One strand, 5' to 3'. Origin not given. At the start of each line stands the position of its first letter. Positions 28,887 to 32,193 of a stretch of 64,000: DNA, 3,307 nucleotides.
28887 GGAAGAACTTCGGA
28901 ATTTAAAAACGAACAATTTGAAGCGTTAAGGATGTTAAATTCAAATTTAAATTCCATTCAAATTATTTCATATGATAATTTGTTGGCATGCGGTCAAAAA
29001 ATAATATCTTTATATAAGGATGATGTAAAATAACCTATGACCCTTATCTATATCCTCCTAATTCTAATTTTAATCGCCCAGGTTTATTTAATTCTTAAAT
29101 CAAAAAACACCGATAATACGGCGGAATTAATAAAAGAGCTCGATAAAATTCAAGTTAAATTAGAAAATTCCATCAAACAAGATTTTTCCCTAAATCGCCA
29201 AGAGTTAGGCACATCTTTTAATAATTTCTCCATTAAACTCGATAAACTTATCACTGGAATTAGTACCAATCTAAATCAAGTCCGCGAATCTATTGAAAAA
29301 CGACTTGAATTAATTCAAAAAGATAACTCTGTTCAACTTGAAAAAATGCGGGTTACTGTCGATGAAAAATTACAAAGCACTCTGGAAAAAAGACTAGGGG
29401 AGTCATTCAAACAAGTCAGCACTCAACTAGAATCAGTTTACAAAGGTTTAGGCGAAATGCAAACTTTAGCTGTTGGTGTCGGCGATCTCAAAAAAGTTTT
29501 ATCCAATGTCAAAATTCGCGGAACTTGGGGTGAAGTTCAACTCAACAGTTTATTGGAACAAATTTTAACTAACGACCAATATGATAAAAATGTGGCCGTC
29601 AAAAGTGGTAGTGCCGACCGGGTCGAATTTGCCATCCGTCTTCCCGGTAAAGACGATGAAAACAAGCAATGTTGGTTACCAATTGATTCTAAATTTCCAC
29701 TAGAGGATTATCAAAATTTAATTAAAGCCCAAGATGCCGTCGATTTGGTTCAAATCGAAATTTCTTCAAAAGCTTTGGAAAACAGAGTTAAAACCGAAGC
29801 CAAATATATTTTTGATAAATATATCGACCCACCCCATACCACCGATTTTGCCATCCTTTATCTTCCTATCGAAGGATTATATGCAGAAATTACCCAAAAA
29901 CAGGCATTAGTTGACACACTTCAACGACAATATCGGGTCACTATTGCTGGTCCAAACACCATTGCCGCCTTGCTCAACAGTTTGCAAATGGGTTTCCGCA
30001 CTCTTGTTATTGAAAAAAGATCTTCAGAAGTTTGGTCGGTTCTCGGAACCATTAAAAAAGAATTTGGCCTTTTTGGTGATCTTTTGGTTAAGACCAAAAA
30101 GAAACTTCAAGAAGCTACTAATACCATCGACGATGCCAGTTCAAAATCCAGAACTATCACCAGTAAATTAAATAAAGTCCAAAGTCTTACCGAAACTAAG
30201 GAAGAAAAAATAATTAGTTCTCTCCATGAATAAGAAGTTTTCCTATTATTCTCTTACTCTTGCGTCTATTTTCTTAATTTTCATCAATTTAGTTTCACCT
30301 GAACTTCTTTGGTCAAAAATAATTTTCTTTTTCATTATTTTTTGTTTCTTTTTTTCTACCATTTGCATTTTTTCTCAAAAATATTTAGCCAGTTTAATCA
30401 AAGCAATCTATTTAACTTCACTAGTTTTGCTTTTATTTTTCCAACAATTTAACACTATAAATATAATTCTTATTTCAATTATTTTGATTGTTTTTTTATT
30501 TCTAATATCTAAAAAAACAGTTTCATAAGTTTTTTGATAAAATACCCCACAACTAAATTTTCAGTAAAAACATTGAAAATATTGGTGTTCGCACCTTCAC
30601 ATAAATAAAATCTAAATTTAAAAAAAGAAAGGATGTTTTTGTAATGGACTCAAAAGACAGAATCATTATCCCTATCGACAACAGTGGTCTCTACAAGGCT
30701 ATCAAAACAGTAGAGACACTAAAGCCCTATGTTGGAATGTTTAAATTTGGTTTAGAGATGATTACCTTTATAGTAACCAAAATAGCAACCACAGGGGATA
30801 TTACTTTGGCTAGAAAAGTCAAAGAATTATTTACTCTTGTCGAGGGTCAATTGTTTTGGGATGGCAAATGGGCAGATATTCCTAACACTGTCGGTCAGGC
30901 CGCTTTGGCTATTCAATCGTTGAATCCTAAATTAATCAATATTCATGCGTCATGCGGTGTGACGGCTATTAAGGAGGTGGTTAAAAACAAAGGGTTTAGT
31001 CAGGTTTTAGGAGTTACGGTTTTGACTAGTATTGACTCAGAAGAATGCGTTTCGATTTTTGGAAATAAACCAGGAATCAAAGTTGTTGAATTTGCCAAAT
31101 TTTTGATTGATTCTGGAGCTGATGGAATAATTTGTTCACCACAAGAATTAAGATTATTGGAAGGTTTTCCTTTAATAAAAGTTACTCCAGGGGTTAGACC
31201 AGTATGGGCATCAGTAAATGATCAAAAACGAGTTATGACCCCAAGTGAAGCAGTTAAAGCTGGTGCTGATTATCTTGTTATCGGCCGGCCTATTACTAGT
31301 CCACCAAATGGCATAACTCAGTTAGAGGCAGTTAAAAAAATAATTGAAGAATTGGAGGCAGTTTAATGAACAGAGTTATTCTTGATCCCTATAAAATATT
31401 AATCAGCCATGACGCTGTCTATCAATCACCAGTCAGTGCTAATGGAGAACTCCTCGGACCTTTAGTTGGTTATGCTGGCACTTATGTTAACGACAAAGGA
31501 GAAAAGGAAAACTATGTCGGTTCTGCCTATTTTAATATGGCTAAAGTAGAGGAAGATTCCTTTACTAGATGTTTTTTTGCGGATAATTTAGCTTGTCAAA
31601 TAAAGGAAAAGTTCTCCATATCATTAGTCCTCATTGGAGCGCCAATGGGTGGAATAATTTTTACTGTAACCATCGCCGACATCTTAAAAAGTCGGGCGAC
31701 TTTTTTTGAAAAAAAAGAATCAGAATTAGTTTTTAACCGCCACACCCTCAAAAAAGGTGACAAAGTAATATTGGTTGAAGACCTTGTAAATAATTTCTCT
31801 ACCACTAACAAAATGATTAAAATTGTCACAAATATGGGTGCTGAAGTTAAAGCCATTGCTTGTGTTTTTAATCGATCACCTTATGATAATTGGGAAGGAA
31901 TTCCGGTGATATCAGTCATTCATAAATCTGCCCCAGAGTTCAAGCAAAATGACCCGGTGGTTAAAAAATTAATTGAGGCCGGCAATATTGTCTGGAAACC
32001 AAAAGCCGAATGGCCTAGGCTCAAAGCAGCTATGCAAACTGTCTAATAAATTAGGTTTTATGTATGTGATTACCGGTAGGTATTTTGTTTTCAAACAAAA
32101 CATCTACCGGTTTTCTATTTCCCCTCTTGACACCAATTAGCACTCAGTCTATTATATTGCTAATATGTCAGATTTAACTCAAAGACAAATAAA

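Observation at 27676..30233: Three-gene cassette (WYL-like small protein -> Shedu/DUF4263-like RecB-family nuclease with novel N-terminal domain -> RmuC) inserted between dut and pyrF next to a TIR element: candidate novel defense/DNA-surveillance system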

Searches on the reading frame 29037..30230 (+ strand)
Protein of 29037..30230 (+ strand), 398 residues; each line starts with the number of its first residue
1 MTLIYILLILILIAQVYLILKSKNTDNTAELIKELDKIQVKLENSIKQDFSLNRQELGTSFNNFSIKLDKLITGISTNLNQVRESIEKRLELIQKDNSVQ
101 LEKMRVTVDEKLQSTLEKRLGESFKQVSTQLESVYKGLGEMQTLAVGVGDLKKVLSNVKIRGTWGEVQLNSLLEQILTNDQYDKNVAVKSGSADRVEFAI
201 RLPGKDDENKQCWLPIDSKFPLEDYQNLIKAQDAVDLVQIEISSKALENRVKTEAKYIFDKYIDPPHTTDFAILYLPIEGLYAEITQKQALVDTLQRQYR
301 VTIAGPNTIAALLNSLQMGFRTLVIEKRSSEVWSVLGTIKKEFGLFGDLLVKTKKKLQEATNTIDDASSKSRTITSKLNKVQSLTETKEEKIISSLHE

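Call 3: search_protein_families(library=pfam, proteins=[window:29037-30230:+], max_evalue=1)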
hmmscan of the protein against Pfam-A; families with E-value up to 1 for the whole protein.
window:29037-30230:+ (398 aa): 11 families
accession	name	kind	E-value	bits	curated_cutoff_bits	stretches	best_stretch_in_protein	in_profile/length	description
PF02646.22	RmuC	-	3.9e-73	246.5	26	1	100-390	2-290/291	RmuC family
PF18476.7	PIN_8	-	0.016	15.6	26.1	1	22-127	53-149/227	PIN like domain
PF10498.14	IFT57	-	0.024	14.1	40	1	325-391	259-325/360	Intra-flagellar transport protein 57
PF22265.2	T26-6p_Ig-like_dom_2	-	0.038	14.4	27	1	298-358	29-87/130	T26-6p, second immunoglobulin-like domain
PF01442.23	Apolipoprotein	-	0.076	13.2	90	1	29-133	25-132/190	Apolipoprotein A1/A4/E domain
PF05713.17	MobC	-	0.08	13.9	23.2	0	72-82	4-14/45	Bacterial mobilisation protein (MobC)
PF06009.19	Laminin_II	-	0.17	12.3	33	1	338-382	28-72/138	Laminin Domain II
PF17870.6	Insulin_TMD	-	0.2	12.2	33.4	1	3-26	22-45/47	Insulin receptor trans-membrane segment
PF02601.20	Exonuc_VII_L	-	0.21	11.5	35.9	1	27-133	141-246/315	Exonuclease VII, large subunit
PF19745.5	FUT8_N_cat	-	0.25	10.5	27.6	1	5-137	15-141/499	Alpha-(1,6)-fucosyltransferase N- and catalytic domains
PF04513.17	Baculo_PEP_C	-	0.26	11.8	38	1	20-90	25-94/140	Baculovirus polyhedron envelope protein, PEP, C terminus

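Call 4: search_protein_families(library=padloc, proteins=[window:29037-30230:+], max_evalue=1)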
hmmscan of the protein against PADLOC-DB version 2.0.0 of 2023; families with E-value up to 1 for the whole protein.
window:29037-30230:+ (398 aa): 1 family
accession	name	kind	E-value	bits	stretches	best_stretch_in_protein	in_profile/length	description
PDLC03812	RTasRmuC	-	1.2e-06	25.4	1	33-384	81-413/439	DRT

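Call 5: search_protein_families(library=ncbifam, proteins=[window:29037-30230:+], max_evalue=1)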
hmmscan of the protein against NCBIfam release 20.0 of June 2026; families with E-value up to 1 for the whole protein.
window:29037-30230:+ (398 aa): 3 families
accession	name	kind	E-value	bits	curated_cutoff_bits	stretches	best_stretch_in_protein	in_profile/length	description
NF033914.0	antiphage_ZorA_1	subfamily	0.0042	15.4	190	2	53-136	371-453/619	anti-phage ZorAB system protein ZorA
NF007646.0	PRK10318.1-3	equivalog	0.017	15.2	171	1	172-214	67-108/122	hypothetical protein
TIGR01837.1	PHA_granule_1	subfamily_domain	0.71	10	94.7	1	77-118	48-89/118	poly(hydroxyalkanoate) granule-associated protein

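Call 38: find_homologous_proteins(query=window:29037-30230:+)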
Query window:29037-30230:+ (398 aa): 8000 proteins with E <= 0.001 among 8000 candidates; the best 120 are listed.
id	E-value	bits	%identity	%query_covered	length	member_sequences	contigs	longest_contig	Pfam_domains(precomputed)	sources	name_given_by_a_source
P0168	4.3e-246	834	100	100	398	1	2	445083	PF02646.23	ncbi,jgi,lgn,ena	ncbi:MAG: DNA recombination protein RmuC [Candidatus Shapirobacteria bacterium]|jgi:DNA recombinatio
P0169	1.0e-244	829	99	100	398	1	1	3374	PF02646.23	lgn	-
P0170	8.3e-242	820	98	100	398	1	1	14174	PF02646.23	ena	-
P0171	1.7e-241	819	98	100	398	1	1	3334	PF02646.23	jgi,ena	-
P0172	3.7e-241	817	98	100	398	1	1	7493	PF02646.23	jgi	-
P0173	2.7e-238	808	96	100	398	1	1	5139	PF02646.23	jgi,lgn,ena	-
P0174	1.3e-237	806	96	100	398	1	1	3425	PF02646.23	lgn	-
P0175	1.8e-237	805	96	100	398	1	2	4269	PF02646.23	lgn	-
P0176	2.7e-237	805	96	100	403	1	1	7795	PF02646.23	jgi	-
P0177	4.1e-237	804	96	100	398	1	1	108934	PF02646.23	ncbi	-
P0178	1.4e-236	802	96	100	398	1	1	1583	PF02646.23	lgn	-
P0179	1.7e-236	802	95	100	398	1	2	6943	PF02646.23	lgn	-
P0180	2.2e-236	802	95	100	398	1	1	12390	PF02646.23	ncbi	-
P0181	1.8e-204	697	82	97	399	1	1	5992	PF02646.23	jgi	jgi:DNA recombination protein RmuC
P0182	7.0e-204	695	84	97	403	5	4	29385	PF28217.1,PF02646.23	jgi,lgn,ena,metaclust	metaclust:\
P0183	8.2e-202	688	84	98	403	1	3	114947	PF28217.1,PF02646.23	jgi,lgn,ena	-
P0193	1.4e-196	671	80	95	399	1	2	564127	PF02646.23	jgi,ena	-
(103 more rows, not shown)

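Call 40: find_encoding_contigs(protein=P0177, flank=6000, max_places=2)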
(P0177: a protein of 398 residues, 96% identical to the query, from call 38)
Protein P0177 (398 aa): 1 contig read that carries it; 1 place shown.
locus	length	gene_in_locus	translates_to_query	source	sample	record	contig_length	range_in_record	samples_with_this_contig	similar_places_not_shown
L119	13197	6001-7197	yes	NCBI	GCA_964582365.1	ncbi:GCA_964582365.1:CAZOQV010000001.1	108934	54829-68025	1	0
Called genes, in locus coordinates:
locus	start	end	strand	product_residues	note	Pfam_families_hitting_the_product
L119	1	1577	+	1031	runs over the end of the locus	PF00580:UvrD-helicase, PF01443:Viral_helicase1 (faint), PF13245:AAA_19, PF13361:UvrD_C, PF13538:UvrD_C_2 (faint), PF12705:PDDEXK_1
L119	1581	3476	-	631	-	-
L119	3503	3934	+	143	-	PF22769:DCD, PF00692:dUTPase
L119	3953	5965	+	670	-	-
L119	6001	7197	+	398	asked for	PF02646:RmuC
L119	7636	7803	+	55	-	-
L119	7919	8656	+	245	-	PF01628:HrcA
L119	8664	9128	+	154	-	PF01025:GrpE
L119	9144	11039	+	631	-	PF00012:HSP70, PF06723:MreB_Mbl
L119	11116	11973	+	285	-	PF00226:DnaJ, PF01556:DnaJ_C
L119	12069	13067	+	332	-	PF08529:NusA_N (weak), PF07650:KH_2 (faint), PF13184:KH_NusA_1st, PF26594:KH_NusA_2nd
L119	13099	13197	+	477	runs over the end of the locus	PF00009:GTP_EFTU, PF00071:Ras (faint), PF01926:MMR_HSR1, PF22042:EF-G_D2, PF11987:IF-2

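Call 41: find_encoding_contigs(protein=P0170, flank=6000, max_places=2)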
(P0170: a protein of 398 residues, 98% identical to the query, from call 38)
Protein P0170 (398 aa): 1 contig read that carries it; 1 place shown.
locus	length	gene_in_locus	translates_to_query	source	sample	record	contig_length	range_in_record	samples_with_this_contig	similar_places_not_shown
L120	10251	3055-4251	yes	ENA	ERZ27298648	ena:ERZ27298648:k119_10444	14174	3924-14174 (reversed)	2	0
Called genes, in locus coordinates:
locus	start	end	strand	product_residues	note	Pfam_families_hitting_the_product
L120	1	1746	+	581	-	?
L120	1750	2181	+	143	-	PF22769:DCD (weak), PF00692:dUTPase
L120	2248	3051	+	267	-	PF02498:Bro-N (weak)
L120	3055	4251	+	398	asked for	PF02646:RmuC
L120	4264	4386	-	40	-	-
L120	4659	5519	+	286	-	PF00215:OMPdecase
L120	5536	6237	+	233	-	-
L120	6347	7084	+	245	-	PF01628:HrcA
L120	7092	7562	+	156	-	PF01025:GrpE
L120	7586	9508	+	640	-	PF00012:HSP70, PF06723:MreB_Mbl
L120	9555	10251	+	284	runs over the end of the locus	PF00226:DnaJ, PF01556:DnaJ_C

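Call 42: find_encoding_contigs(protein=P0183, flank=6000, max_places=2)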
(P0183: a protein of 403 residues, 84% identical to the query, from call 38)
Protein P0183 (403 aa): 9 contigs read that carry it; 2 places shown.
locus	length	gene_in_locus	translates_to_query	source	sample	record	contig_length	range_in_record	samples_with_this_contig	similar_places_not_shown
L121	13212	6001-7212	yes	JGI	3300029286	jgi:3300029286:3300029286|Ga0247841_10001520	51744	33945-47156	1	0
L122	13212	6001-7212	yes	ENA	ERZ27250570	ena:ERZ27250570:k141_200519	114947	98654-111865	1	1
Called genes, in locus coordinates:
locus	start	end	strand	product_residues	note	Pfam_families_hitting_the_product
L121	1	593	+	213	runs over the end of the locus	-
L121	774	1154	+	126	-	-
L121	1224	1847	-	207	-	PF13419:HAD_2 (weak)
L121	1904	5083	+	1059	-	PF00580:UvrD-helicase, PF01443:Viral_helicase1 (faint), PF13245:AAA_19, PF13538:UvrD_C_2 (faint), PF13361:UvrD_C, PF12705:PDDEXK_1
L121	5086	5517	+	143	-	PF22769:DCD (weak), PF00692:dUTPase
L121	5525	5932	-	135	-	PF04480:DUF559, PF18741:MTES_1575 (weak)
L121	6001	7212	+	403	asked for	PF28217:FAM81B (weak), PF02646:RmuC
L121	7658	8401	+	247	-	PF00215:OMPdecase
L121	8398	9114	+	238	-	PF00156:Pribosyltran (weak)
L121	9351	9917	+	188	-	-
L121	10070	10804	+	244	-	PF01628:HrcA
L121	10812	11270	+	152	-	PF01025:GrpE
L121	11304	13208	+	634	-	PF00012:HSP70, PF06723:MreB_Mbl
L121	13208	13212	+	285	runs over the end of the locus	PF00226:DnaJ, PF01556:DnaJ_C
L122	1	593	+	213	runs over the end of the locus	-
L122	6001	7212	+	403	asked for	PF28217:FAM81B (weak), PF02646:RmuC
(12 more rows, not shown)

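Call 43: find_encoding_contigs(protein=P0193, flank=6000, max_places=2)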
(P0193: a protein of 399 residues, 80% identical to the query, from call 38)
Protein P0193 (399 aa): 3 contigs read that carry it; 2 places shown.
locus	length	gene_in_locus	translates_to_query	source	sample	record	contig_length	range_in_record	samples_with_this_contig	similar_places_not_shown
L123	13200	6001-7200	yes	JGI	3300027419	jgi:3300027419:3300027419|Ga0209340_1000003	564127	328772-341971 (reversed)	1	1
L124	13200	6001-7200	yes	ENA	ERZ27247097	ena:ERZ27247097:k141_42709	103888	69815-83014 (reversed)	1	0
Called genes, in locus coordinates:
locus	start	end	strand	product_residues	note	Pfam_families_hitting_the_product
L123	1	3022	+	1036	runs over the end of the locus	PF00580:UvrD-helicase, PF01443:Viral_helicase1 (faint), PF13245:AAA_19, PF13361:UvrD_C, PF13538:UvrD_C_2 (faint), PF12705:PDDEXK_1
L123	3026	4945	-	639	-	-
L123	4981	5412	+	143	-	PF22769:DCD, PF00692:dUTPase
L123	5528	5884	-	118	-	-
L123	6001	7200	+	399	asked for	PF02646:RmuC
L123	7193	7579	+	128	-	-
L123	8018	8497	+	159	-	-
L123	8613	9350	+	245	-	PF01628:HrcA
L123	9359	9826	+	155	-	PF01025:GrpE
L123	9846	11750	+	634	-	PF00012:HSP70, PF06723:MreB_Mbl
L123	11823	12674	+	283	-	PF00226:DnaJ, PF01556:DnaJ_C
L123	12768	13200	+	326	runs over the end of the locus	PF08529:NusA_N (weak), PF07650:KH_2 (faint), PF13184:KH_NusA_1st, PF26594:KH_NusA_2nd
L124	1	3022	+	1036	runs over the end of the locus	PF00580:UvrD-helicase, PF01443:Viral_helicase1 (faint), PF13245:AAA_19, PF13361:UvrD_C, PF13538:UvrD_C_2 (faint), PF12705:PDDEXK_1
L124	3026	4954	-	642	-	-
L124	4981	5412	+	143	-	PF22769:DCD, PF00692:dUTPase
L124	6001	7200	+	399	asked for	PF02646:RmuC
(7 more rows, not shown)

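Call 50: search_protein_families(library=padloc, proteins=[L119:3953-5962:+, L120:2248-3048:+, L123:5531-5884:-], max_evalue=0.01)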
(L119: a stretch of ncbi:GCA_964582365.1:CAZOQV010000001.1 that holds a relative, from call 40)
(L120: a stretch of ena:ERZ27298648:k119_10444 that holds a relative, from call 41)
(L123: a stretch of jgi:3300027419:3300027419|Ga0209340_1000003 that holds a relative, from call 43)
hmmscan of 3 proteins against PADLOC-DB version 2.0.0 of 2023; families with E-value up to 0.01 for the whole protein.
L119:3953-5962:+ (670 aa): 0 families

L120:2248-3048:+ (267 aa): 3 families
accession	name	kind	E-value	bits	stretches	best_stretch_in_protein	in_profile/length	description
PDLC04920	PDC-S13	-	4.8e-131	434.3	1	1-264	1-264/286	-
PDLC04841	PDC-S04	-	5.2e-27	93.2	1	1-109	1-112/292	-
PDLC04919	PDC-S13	-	4.7e-07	27.3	1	138-257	130-247/281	-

L123:5531-5884:- (118 aa): 0 families

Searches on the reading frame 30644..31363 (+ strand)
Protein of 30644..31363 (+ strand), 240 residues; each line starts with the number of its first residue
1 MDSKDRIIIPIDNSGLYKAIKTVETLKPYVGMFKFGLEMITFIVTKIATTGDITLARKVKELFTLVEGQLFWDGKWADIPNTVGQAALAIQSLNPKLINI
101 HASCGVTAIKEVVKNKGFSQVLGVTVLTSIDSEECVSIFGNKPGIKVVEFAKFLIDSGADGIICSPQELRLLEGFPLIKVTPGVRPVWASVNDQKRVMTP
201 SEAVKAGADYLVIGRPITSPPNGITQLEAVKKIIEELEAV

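Call 3: search_protein_families(library=pfam, proteins=[window:30644-31363:+], max_evalue=1)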
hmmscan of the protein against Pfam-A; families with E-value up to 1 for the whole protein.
window:30644-31363:+ (240 aa): 1 family
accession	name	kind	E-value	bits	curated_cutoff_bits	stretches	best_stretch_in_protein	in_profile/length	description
PF00215.30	OMPdecase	-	2.7e-32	112.9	27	1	6-228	2-219/221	Orotidine 5'-phosphate decarboxylase / HUMPS family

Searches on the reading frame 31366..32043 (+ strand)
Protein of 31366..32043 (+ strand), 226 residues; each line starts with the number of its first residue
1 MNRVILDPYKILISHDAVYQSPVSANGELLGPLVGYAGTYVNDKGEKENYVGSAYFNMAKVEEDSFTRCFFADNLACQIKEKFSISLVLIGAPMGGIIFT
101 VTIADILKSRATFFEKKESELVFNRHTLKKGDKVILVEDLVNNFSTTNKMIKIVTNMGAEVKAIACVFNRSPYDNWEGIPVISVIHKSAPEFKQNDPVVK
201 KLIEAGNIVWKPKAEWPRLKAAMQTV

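Call 3: search_protein_families(library=pfam, proteins=[window:31366-32043:+], max_evalue=1)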
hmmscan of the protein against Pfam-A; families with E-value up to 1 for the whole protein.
window:31366-32043:+ (226 aa): 1 family
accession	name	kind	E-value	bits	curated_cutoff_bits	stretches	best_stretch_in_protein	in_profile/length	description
PF00156.33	Pribosyltran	-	1e-05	25.4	26.3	1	86-181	30-138/158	Phosphoribosyl transferase domain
